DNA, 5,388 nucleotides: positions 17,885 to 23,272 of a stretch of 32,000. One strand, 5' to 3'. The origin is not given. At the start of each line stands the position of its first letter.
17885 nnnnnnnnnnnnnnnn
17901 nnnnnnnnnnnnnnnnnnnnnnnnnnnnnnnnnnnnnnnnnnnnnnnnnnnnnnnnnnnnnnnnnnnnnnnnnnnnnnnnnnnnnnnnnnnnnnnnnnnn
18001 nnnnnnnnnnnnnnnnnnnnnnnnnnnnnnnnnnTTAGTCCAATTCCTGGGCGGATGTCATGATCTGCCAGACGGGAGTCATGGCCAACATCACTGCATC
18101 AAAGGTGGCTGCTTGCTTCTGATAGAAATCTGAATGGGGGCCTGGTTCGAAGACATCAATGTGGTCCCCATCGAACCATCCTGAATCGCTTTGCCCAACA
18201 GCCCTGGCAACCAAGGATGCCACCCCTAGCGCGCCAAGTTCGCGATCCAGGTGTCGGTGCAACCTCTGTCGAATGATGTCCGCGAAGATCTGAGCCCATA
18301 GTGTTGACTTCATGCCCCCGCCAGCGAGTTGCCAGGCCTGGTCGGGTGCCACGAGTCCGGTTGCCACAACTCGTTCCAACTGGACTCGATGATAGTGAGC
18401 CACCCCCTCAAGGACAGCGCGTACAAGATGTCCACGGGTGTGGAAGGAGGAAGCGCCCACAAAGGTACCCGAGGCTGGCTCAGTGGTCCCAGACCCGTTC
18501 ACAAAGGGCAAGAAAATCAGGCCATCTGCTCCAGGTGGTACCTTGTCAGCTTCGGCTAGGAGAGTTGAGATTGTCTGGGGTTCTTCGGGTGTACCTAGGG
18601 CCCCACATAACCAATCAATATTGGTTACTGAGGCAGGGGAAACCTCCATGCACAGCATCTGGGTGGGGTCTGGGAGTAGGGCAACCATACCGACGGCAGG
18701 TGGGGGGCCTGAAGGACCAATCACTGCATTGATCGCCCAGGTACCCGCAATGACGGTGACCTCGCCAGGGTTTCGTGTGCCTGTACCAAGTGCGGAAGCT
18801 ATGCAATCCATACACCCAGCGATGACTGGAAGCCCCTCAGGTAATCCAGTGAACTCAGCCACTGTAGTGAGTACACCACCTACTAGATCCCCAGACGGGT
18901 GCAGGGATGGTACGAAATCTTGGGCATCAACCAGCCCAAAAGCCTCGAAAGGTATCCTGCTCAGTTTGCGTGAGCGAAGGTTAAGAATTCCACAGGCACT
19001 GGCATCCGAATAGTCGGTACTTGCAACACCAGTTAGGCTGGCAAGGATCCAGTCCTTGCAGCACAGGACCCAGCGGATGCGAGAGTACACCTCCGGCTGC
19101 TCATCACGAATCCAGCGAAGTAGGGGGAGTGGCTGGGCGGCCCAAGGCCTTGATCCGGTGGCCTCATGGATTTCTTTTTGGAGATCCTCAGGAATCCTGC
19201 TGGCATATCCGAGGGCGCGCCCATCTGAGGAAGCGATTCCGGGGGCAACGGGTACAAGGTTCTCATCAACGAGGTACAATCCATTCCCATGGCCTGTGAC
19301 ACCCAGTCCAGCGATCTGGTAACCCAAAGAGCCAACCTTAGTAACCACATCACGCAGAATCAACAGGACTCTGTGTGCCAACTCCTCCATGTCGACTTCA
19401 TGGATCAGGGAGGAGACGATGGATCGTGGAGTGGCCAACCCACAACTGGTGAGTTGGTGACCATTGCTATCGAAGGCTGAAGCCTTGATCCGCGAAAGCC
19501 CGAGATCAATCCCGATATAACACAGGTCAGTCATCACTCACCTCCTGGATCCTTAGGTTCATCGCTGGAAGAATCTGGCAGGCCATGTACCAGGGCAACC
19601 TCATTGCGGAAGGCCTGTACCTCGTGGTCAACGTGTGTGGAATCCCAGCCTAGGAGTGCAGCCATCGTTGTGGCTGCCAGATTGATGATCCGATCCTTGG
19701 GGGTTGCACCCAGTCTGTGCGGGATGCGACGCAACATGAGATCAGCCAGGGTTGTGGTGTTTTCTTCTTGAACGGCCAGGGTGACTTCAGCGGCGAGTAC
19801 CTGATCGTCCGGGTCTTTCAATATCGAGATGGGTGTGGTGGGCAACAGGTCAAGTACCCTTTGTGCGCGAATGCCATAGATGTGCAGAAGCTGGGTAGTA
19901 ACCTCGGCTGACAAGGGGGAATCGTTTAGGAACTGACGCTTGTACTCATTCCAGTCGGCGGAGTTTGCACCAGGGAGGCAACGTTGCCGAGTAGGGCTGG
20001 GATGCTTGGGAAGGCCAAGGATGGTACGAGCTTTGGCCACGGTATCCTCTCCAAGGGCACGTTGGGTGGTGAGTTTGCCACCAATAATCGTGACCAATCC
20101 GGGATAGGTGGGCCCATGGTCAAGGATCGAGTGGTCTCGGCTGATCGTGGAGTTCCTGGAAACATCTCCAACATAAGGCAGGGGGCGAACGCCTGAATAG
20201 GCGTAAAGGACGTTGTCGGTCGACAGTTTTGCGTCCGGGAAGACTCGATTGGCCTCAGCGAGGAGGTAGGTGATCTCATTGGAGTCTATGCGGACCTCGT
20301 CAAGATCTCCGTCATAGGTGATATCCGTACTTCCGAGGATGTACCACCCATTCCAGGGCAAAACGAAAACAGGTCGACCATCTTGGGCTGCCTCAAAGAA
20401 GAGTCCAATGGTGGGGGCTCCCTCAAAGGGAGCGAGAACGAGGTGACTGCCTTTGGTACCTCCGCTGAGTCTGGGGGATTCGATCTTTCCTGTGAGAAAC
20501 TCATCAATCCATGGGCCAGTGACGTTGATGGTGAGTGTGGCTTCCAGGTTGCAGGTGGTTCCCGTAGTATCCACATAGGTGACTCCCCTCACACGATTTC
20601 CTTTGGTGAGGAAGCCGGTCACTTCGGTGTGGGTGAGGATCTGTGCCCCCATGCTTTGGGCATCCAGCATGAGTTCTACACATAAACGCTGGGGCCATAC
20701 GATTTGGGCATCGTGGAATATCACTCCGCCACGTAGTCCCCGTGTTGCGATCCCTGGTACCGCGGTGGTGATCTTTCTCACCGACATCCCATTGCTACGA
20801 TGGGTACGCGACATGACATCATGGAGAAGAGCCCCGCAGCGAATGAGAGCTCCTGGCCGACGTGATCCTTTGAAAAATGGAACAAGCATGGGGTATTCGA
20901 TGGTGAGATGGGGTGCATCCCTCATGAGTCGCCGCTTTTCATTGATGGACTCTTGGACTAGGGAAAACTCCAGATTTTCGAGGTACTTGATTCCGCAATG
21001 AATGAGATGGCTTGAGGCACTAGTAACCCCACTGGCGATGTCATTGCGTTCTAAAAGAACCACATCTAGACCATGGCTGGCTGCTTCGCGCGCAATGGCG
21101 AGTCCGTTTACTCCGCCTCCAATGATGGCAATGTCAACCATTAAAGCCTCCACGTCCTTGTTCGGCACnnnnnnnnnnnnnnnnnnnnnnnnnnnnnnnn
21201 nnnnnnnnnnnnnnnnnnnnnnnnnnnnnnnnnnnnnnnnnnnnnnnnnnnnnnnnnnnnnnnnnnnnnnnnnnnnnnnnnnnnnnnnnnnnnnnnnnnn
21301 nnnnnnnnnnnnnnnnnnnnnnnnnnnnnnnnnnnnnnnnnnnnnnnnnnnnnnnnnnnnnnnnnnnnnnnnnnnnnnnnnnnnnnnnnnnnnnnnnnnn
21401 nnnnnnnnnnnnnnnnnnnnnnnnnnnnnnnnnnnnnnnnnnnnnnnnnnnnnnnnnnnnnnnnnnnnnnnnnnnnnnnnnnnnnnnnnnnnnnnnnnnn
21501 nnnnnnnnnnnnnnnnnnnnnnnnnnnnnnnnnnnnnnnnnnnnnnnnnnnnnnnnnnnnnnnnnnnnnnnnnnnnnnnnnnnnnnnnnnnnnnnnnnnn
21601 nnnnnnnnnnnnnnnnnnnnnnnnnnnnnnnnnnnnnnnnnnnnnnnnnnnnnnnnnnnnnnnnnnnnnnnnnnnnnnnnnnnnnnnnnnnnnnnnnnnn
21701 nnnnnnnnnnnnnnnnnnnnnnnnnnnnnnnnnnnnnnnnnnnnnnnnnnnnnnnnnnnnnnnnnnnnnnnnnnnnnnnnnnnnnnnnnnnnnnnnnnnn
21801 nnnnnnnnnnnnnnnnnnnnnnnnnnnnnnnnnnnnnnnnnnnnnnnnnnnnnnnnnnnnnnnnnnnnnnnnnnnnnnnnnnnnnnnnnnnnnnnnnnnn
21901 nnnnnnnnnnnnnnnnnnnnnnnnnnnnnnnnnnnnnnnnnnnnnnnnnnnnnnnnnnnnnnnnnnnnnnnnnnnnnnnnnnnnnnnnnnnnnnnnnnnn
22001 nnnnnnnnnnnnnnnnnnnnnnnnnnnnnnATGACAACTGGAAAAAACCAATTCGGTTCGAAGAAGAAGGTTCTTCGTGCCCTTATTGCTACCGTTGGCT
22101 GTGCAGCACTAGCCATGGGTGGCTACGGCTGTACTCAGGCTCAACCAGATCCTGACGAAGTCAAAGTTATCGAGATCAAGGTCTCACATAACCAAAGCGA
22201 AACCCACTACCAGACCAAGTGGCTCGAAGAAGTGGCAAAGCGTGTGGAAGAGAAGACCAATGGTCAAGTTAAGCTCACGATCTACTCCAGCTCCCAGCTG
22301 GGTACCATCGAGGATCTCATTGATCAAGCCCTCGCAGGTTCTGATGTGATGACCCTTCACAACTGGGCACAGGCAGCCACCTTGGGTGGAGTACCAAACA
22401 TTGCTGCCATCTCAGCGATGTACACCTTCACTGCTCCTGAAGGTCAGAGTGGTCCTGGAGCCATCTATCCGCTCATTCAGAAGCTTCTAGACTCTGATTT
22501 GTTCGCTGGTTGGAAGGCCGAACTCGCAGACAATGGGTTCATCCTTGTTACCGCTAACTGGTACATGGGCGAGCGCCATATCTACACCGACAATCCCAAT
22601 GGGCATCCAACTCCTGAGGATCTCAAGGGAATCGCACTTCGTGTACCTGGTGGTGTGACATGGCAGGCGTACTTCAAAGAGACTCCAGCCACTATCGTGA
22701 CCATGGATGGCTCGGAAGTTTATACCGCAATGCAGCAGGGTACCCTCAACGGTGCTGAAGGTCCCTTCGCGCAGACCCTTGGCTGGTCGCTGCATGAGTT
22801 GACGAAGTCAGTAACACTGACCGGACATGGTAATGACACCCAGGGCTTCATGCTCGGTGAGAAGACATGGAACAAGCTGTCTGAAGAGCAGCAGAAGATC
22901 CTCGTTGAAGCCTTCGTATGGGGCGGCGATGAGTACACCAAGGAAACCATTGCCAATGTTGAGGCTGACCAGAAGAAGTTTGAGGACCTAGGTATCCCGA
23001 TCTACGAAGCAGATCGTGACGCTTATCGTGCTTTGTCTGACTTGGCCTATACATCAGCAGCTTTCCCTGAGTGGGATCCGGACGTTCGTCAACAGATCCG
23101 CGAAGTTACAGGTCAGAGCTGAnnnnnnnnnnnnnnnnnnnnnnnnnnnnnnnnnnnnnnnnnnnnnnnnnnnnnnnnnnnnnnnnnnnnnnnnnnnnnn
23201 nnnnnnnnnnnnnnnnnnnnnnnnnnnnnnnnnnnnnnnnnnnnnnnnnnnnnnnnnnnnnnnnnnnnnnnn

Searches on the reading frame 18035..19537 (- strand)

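Call 40: search_protein_families(library=pfam, proteins=[window:18035-19537:-], max_evalue=0.001)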
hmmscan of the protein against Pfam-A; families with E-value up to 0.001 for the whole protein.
window:18035-19537:- (500 aa): 2 families
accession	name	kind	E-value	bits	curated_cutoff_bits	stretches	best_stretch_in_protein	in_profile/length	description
PF00370.27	FGGY_N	-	5.3e-43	147.8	28.8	1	7-251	2-245/245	FGGY family of carbohydrate kinases, N-terminal domain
PF02782.22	FGGY_C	-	2.1e-16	60.8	27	1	261-446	2-197/198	FGGY family of carbohydrate kinases, C-terminal domain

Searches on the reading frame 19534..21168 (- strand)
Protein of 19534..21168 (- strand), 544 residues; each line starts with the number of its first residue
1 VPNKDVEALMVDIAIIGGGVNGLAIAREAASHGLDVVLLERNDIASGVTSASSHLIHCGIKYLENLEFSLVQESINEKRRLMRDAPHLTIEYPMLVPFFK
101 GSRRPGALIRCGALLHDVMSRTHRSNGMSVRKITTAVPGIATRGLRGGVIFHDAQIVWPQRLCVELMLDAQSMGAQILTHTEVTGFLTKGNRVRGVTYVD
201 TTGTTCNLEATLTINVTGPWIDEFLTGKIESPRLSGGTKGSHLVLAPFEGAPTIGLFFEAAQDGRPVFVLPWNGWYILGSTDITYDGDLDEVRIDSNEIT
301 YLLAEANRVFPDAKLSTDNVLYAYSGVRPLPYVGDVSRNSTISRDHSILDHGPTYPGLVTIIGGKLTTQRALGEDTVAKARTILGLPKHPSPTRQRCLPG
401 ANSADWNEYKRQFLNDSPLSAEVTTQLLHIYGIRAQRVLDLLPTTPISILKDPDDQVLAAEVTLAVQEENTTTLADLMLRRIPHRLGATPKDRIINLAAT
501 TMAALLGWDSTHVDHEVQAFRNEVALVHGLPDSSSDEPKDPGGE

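Call 40: search_protein_families(library=pfam, proteins=[window:19534-21168:-], max_evalue=0.001)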
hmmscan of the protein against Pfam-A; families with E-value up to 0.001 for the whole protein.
window:19534-21168:- (544 aa): 8 families
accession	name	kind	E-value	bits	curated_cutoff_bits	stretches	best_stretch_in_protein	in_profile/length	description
PF01266.30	DAO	-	6e-57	194.2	27.9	1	12-370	1-353/353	FAD dependent oxidoreductase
PF16901.10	DAO_C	-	2.4e-15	57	31.4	1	392-511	2-124/126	C-terminal domain of alpha-glycerophosphate oxidase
PF12831.13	FAD_oxidored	-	9.4e-11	42.1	27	1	12-218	1-145/416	FAD dependent oxidoreductase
PF01494.25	FAD_binding_3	-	1e-07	32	22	1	11-216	2-156/349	FAD binding domain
PF13450.12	NAD_binding_8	-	2.1e-06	28.3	21.9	1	15-50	1-36/68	NAD(P)-binding Rossmann-like domain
PF07992.20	Pyr_redox_2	-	9.5e-05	22.4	26.1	1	12-58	2-48/291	Pyridine nucleotide-disulphide oxidoreductase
PF00890.30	FAD_binding_2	-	0.00012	21.9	20.4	0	12-199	1-181/414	FAD binding domain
PF00070.33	Pyr_redox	-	0.00068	20.5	22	0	13-43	2-32/82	Pyridine nucleotide-disulphide oxidoreductase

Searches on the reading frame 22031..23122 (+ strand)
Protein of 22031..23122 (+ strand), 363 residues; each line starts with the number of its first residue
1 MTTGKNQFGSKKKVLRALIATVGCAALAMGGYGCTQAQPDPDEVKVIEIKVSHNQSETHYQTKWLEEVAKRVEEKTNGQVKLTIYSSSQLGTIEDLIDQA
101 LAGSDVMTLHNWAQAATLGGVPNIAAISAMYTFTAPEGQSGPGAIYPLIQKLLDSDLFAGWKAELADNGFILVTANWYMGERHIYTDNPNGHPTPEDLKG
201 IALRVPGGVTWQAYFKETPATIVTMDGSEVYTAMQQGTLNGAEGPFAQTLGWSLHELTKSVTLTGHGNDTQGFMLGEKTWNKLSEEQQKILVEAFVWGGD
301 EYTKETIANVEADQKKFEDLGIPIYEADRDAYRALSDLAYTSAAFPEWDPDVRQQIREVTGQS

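Call 40: search_protein_families(library=pfam, proteins=[window:22031-23122:+], max_evalue=0.001)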
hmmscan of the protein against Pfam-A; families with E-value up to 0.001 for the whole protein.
window:22031-23122:+ (363 aa): 1 family
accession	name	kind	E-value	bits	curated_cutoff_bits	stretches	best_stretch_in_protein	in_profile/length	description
PF03480.18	DctP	-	6e-44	150.9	23.4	1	52-337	2-276/286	Bacterial extracellular solute-binding protein, family 7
